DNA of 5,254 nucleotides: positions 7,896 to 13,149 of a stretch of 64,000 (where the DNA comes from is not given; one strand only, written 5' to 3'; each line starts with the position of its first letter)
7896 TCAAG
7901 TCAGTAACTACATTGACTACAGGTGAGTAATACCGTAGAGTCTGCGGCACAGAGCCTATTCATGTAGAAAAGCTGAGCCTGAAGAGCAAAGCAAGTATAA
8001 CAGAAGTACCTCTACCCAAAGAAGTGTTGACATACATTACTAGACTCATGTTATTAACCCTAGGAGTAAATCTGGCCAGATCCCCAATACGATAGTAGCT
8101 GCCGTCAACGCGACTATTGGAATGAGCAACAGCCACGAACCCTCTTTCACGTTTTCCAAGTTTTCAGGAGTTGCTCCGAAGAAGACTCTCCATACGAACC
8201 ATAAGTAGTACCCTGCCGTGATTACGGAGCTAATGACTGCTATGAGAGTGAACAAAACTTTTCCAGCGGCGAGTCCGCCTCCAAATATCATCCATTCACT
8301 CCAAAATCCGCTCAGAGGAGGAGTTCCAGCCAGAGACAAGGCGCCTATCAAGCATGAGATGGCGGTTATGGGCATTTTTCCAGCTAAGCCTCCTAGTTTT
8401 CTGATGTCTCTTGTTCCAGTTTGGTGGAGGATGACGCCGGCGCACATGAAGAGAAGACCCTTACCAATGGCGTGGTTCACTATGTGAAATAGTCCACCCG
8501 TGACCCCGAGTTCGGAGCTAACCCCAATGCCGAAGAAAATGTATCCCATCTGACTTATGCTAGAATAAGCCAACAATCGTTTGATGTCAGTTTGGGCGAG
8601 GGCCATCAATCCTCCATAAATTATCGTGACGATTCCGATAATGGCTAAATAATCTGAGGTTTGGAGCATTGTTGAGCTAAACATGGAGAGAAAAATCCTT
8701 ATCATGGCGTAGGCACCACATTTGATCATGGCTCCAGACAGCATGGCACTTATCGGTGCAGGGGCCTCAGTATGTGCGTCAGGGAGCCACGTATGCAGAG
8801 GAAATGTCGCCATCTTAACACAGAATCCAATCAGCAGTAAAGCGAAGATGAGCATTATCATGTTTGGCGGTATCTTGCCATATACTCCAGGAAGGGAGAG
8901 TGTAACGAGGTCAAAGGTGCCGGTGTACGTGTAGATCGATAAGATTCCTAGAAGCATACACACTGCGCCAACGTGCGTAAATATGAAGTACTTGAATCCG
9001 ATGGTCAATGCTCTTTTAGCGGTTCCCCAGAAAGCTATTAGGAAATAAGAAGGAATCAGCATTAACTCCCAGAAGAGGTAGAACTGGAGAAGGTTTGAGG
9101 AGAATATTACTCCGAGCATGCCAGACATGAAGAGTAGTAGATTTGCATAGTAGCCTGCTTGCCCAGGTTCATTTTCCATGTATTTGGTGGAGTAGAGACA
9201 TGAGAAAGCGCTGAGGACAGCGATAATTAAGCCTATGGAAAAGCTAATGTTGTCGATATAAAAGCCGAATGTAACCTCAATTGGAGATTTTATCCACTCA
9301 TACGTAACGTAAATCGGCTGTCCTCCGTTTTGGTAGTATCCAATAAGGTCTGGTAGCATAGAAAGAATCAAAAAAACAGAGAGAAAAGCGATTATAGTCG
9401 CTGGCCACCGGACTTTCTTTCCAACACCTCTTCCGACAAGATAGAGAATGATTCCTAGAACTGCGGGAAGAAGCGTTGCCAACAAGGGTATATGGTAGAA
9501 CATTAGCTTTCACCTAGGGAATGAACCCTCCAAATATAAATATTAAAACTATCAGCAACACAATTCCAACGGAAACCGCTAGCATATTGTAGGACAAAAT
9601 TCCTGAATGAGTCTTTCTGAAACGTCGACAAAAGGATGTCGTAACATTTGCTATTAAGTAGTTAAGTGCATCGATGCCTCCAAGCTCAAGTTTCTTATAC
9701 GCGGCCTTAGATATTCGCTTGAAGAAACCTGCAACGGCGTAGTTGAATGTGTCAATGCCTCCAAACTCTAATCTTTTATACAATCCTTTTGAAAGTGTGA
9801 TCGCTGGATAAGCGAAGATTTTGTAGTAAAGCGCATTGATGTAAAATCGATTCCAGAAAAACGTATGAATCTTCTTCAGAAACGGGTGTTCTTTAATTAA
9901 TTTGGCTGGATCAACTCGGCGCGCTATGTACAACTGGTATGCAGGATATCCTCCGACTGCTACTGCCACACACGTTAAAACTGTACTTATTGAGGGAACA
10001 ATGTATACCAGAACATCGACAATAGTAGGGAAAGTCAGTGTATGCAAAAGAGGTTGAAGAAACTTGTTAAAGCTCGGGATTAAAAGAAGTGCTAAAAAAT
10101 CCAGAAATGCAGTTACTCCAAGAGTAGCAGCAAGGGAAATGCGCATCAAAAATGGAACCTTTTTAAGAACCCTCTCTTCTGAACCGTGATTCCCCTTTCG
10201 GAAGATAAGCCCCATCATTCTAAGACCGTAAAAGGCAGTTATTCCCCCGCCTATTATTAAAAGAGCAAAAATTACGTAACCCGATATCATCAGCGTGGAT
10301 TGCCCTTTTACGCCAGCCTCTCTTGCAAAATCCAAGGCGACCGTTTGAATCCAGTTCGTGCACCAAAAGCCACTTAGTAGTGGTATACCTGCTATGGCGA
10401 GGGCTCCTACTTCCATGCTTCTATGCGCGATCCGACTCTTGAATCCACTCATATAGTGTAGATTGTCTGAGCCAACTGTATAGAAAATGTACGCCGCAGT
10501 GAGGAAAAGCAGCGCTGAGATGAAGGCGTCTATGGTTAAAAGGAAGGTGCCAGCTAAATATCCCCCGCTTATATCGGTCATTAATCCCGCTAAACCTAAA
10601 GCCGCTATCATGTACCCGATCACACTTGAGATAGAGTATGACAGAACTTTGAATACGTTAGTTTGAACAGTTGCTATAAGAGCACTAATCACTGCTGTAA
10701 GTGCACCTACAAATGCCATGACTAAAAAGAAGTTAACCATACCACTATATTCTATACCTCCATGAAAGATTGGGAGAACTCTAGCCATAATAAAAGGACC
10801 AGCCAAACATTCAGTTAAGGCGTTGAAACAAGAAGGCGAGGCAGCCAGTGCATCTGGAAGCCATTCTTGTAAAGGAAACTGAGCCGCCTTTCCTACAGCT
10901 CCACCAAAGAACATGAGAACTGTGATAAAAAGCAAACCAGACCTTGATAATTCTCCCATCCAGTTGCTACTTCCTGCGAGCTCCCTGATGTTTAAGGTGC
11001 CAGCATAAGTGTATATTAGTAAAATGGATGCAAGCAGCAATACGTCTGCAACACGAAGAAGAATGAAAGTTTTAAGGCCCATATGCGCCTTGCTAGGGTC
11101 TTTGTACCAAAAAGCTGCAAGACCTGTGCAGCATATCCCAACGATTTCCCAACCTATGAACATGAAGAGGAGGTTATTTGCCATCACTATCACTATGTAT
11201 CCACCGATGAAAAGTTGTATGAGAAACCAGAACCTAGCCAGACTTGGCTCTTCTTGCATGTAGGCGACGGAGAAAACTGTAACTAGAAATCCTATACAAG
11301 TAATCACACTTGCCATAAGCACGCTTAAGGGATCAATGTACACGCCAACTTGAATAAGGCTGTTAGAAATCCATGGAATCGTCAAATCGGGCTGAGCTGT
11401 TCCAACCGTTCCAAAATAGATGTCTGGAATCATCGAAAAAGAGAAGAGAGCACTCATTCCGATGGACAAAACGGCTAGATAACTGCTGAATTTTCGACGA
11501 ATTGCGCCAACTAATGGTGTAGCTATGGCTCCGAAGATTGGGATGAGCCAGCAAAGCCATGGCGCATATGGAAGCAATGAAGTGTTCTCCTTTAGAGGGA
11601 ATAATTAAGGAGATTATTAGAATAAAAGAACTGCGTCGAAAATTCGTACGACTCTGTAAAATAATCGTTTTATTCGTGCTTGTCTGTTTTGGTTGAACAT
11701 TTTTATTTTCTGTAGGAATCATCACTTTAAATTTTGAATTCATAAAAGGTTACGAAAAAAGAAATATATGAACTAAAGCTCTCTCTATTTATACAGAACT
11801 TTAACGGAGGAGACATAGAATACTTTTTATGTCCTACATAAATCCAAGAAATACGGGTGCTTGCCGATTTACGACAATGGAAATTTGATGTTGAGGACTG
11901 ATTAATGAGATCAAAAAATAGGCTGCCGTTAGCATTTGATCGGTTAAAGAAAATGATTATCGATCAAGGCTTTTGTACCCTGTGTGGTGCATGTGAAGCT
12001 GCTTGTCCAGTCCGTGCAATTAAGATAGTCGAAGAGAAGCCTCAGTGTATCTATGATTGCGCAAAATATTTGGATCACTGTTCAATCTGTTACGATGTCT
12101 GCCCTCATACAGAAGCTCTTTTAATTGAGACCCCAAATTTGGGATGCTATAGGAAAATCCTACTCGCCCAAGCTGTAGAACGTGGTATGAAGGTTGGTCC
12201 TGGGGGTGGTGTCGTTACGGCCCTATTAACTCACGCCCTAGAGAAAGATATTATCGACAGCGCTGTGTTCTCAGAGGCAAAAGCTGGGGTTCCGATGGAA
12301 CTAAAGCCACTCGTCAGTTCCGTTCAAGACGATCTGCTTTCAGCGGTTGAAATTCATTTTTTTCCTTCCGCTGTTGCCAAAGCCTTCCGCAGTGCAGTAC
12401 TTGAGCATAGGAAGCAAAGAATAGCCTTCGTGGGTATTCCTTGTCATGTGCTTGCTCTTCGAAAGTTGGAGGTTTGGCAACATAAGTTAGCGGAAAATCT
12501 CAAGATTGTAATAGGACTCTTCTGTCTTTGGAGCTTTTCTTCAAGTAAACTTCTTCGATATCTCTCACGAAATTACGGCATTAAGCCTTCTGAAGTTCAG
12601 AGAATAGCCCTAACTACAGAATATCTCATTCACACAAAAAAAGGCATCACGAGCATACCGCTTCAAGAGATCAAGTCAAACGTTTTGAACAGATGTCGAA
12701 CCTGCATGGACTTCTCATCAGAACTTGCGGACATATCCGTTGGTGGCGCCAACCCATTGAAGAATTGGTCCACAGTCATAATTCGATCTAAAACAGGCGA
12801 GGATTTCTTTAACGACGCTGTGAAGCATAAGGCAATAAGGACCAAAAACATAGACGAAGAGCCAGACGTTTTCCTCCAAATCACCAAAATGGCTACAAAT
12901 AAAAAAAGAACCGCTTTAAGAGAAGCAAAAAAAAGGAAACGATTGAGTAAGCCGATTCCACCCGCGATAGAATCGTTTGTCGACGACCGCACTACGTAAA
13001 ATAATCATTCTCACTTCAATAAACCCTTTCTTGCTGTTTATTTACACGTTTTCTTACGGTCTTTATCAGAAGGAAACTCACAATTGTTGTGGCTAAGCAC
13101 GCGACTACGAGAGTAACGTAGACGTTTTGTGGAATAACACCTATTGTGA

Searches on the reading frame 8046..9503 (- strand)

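Call 7: search_protein_families(library=pfam, max_evalue=0.00001, proteins=[window:8046-9503:-])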
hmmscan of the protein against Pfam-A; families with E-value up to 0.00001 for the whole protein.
window:8046-9503:- (485 aa): 2 families
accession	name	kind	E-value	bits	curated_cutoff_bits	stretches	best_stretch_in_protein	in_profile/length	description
PF00361.26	Proton_antipo_M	-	1.7e-84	284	21.5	1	135-429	1-294/294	NADH:quinone oxidoreductase/Mrp antiporter, TM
PF00662.26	Proton_antipo_N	-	2.9e-09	37.1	24.5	1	70-119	1-51/51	NADH-Ubiquinone oxidoreductase (complex I), chain 5 N-terminus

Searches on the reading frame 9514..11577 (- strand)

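Call 8: search_protein_families(library=pfam, max_evalue=0.00001, proteins=[window:9514-11577:-])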
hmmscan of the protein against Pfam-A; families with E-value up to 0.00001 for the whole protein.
window:9514-11577:- (687 aa): 2 families
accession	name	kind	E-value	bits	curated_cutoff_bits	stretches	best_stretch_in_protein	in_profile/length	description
PF00361.26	Proton_antipo_M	-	1.9e-42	145.9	21.5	1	133-410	1-271/294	NADH:quinone oxidoreductase/Mrp antiporter, TM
PF00662.26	Proton_antipo_N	-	4e-14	52.7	24.5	1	74-116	8-50/51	NADH-Ubiquinone oxidoreductase (complex I), chain 5 N-terminus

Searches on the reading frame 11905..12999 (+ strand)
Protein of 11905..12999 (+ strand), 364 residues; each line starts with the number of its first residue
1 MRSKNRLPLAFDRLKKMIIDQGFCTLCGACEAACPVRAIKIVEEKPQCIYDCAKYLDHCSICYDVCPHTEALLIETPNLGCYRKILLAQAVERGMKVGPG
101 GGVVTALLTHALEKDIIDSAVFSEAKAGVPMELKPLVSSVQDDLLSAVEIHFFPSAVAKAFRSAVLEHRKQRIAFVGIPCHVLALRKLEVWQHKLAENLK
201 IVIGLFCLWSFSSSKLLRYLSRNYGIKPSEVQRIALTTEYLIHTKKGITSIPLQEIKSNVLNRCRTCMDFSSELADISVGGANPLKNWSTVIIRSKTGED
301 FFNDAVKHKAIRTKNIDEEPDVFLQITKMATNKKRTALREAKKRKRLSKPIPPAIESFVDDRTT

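Call 8: search_protein_families(library=pfam, max_evalue=0.00001, proteins=[window:11905-12999:+])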
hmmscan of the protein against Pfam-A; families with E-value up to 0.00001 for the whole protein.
window:11905-12999:+ (364 aa): 4 families
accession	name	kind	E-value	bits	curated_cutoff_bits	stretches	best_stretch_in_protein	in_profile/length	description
PF04432.18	FrhB_FdhB_C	-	1.3e-37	129.4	23.3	1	171-318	2-149/150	Coenzyme F420 hydrogenase/dehydrogenase, beta subunit C terminus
PF00037.32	Fer4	-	4.3e-08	33.1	21.1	1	18-40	2-24/24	4Fe-4S binding domain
PF04422.18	FrhB_FdhB_N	-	1.4e-07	32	22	1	96-159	13-75/78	Coenzyme F420 hydrogenase/dehydrogenase, beta subunit N-term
PF12797.12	Fer4_2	-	1.4e-06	28.3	24.5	1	16-36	2-22/22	4Fe-4S binding domain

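Call 58: search_protein_families(library=ncbifam, proteins=[window:11905-12999:+], max_evalue=0.00001)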
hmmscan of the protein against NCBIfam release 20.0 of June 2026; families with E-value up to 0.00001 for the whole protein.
window:11905-12999:+ (364 aa): 6 families
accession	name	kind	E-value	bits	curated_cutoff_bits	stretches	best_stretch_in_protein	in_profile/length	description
NF006807.0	PRK09325.1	subfamily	9.2e-51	172.6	269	1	78-350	3-280/283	coenzyme F420-reducing hydrogenase subunit beta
TIGR03289.1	frhB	equivalog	6.1e-44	150.1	331.5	1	79-346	1-273/275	coenzyme F420 hydrogenase subunit beta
NF006808.0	PRK09326.1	equivalog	2.6e-32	112.1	444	1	18-335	8-319/341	F420H2 dehydrogenase subunit F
NF040616.1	F420_dehyd_FpoF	exception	5e-30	104.6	475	1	18-334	7-317/337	F420H2 dehydrogenase subunit FpoF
TIGR03294.1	FrhG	equivalog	2.5e-08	34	245.5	1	15-69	167-218/228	coenzyme F420 hydrogenase subunit gamma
NF038196.1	ferrodoxin_EFR1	subfamily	4.3e-07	30.2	75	1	16-69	179-227/242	EFR1 family ferrodoxin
